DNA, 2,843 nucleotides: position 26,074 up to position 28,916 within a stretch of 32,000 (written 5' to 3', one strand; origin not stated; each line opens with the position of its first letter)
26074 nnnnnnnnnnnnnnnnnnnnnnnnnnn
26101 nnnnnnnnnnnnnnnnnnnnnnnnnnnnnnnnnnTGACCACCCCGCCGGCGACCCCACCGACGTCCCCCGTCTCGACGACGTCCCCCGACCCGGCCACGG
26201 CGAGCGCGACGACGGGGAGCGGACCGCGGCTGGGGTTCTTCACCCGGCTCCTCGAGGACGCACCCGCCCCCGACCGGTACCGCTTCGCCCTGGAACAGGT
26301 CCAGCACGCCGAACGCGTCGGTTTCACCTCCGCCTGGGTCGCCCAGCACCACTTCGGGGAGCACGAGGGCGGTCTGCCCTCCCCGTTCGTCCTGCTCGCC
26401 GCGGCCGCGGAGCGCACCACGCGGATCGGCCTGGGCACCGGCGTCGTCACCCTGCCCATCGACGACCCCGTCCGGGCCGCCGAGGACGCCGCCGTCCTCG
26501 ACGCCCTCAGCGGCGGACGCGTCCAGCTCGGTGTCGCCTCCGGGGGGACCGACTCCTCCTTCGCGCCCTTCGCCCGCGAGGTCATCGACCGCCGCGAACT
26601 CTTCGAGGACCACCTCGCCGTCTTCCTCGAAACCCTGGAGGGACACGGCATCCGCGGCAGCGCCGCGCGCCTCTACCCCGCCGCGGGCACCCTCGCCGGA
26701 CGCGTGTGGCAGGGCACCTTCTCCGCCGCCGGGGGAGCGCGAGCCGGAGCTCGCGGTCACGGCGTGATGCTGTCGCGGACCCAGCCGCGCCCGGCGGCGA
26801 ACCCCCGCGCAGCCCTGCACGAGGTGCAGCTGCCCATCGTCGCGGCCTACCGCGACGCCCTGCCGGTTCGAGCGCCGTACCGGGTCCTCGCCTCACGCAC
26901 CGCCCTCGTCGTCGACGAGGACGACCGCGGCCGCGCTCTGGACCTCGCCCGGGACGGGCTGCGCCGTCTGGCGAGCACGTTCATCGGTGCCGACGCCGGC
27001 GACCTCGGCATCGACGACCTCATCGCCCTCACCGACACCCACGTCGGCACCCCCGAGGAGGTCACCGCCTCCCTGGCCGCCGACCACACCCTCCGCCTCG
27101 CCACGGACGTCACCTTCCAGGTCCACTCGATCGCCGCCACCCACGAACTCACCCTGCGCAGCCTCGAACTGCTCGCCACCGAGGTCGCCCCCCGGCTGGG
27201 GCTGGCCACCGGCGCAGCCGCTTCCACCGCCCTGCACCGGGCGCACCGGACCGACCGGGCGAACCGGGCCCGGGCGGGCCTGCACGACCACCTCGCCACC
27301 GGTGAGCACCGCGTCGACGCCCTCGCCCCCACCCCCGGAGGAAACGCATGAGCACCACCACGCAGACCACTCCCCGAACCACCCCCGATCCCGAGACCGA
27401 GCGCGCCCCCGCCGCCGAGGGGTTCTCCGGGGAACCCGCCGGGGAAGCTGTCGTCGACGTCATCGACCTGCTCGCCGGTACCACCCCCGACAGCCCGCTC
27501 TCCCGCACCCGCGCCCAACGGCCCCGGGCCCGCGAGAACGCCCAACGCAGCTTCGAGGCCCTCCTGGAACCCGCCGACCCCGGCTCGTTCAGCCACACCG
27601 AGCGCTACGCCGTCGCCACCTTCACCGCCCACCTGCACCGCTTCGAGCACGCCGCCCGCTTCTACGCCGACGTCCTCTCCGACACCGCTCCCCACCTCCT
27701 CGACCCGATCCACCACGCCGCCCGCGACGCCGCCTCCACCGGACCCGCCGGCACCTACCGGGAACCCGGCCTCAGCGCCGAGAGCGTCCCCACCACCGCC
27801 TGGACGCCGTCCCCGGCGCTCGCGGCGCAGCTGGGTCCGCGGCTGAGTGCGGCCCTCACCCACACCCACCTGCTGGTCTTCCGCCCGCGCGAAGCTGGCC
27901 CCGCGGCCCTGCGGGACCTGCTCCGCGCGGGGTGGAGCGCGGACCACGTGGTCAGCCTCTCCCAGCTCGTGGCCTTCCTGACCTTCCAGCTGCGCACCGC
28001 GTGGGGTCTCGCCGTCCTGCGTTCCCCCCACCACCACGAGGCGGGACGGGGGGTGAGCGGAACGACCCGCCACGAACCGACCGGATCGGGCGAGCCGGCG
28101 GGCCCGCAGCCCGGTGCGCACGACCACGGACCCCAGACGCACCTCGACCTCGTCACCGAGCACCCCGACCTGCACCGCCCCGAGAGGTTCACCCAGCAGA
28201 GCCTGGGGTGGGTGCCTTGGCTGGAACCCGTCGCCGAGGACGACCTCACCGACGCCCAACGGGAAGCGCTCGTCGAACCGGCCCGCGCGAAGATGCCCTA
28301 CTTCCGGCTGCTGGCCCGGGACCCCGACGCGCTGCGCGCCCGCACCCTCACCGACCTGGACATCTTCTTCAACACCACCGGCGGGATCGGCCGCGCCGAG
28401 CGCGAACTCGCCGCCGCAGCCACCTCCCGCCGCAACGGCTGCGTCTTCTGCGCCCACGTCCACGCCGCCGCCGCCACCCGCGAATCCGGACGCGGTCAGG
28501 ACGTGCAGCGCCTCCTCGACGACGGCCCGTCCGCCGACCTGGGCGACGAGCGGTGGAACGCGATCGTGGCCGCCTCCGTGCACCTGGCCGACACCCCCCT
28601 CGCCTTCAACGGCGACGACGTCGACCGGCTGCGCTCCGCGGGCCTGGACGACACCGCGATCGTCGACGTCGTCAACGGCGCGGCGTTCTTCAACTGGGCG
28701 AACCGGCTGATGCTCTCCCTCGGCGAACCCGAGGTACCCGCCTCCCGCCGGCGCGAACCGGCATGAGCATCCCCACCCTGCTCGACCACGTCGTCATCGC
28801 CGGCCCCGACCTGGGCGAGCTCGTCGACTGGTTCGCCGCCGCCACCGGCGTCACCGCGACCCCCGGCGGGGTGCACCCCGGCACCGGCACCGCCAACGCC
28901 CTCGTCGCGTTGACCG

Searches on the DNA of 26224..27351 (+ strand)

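Call 67: search_rna_families(sources=[L090, L091, L092, L093, L094], threshold=gathering)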
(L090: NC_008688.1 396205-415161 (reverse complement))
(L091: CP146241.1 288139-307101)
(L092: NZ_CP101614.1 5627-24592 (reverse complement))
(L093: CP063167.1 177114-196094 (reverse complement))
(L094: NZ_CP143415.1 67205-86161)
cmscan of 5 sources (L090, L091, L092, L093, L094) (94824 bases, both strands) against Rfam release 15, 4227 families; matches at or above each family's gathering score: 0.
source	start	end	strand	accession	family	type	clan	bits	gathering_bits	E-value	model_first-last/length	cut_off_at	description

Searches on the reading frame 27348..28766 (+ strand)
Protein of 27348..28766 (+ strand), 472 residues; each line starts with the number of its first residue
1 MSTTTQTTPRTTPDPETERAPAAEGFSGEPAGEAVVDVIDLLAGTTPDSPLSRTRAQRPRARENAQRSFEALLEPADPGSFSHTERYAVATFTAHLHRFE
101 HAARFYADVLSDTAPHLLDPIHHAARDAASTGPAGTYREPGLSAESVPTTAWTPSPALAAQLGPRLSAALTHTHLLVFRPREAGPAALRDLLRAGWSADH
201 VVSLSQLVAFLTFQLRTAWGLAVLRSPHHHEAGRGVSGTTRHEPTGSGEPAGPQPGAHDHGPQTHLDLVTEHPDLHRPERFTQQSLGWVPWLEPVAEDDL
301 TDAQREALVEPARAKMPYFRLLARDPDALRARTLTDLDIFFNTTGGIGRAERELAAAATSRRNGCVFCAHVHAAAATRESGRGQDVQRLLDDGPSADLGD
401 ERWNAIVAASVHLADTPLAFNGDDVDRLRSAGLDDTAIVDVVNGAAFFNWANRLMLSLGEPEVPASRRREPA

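Call 5: search_protein_families(library=pfam, proteins=[window:27348-28766:+])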
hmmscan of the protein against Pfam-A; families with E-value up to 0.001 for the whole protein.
window:27348-28766:+ (472 aa): 1 family
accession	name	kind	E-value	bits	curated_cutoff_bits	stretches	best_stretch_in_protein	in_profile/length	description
PF02627.25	CMD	-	2.1e-09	37.6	23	1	326-393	1-66/84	Carboxymuconolactone decarboxylase family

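Call 13: search_protein_families(library=ncbifam, proteins=[window:27348-28766:+], max_evalue=1)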
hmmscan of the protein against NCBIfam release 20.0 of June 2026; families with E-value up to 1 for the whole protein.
window:27348-28766:+ (472 aa): 6 families
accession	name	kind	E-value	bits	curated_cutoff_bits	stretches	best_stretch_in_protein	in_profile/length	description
TIGR04030.1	perox_Avi_7169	hypoth_equivalog_domain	3.8e-87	291.1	233.15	1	277-461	1-185/185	alkylhydroperoxidase domain protein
TIGR04029.1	CMD_Avi_7170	hypoth_equivalog_domain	4.4e-77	258.8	100.75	1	37-224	1-174/174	CMD domain protein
TIGR01926.1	peroxid_rel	subfamily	8.9e-57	191.7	81.8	1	290-464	1-177/178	peroxidase-related enzyme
NF041238.1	AhpD_rel_CFYUT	equivalog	2.2e-08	33.8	175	1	270-457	134-330/357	alkylhydroperoxidase-related (seleno)protein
TIGR00778.1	ahpD_dom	domain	6.8e-08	31.9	27.8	1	345-380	1-36/51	alkylhydroperoxidase AhpD family core domain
TIGR00777.1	ahpD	subfamily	0.091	12.6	191.95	1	339-375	104-140/177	alkylhydroperoxidase, AhpD family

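Call 38: find_encoding_contigs(protein=window:27348-28766:+, flank=10000, max_places=4)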
Protein window:27348-28766:+ (472 aa): 17 contigs read that carry it; 4 places shown.
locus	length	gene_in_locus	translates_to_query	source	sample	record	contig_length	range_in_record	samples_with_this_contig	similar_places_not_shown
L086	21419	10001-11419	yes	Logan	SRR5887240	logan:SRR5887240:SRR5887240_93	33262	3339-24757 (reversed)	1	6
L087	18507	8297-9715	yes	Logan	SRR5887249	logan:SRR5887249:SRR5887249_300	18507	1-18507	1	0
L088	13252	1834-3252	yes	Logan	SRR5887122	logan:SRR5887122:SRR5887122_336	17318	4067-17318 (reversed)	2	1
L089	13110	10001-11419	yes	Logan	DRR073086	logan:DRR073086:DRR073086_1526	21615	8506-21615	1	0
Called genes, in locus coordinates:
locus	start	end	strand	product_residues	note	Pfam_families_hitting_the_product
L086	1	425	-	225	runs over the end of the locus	PF13489:Methyltransf_23, PF05401:NodS, PF00891:Methyltransf_2 (weak), PF05175:MTS (weak), PF13649:Methyltransf_25, PF13847:Methyltransf_31, PF08241:Methyltransf_11, PF08242:Methyltransf_12, +1 more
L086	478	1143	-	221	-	PF04229:GrpB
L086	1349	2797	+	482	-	PF01134:GIDA, PF01266:DAO (faint), PF03486:HI0933_like (faint), PF07992:Pyr_redox_2, PF12831:FAD_oxidored, PF13738:Pyr_redox_3 (faint), PF00070:Pyr_redox, PF02852:Pyr_redox_dim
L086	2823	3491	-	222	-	-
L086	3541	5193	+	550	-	PF00496:SBP_bac_5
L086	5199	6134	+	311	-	PF19300:BPD_transp_1_N, PF00528:BPD_transp_1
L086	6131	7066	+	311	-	PF00528:BPD_transp_1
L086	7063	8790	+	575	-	PF00005:ABC_tran, PF02463:SMC_N (faint), PF13304:AAA_21 (faint), PF13555:AAA_29 (faint), PF08352:oligo_HPY (faint), PF00005:ABC_tran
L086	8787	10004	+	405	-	PF00296:Bac_luciferase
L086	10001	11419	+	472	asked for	PF02627:CMD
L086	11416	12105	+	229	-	PF13468:Glyoxalase_3, PF13669:Glyoxalase_4 (weak)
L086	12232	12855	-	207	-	PF00440:TetR_N, PF13977:TetR_C_6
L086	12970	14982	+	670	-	PF00933:Glyco_hydro_3, PF01915:Glyco_hydro_3_C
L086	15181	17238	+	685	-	PF00532:Peripla_BP_1, PF13407:Peripla_BP_4, PF13377:Peripla_BP_3, PF00990:GGDEF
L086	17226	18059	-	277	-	-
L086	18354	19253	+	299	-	PF06719:AraC_N, PF00165:HTH_AraC, PF12833:HTH_18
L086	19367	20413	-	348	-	PF00135:COesterase, PF20434:BD-FAE, PF07859:Abhydrolase_3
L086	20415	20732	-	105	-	PF03992:ABM (weak)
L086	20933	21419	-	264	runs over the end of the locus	PF00376:MerR, PF13411:MerR_1, PF06445:GyrI-like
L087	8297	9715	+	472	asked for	PF02627:CMD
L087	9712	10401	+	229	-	PF13468:Glyoxalase_3, PF13669:Glyoxalase_4 (weak)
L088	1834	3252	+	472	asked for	PF02627:CMD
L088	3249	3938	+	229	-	PF13468:Glyoxalase_3, PF13669:Glyoxalase_4 (weak)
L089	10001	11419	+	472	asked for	PF02627:CMD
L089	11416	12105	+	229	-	PF13468:Glyoxalase_3, PF13669:Glyoxalase_4 (weak)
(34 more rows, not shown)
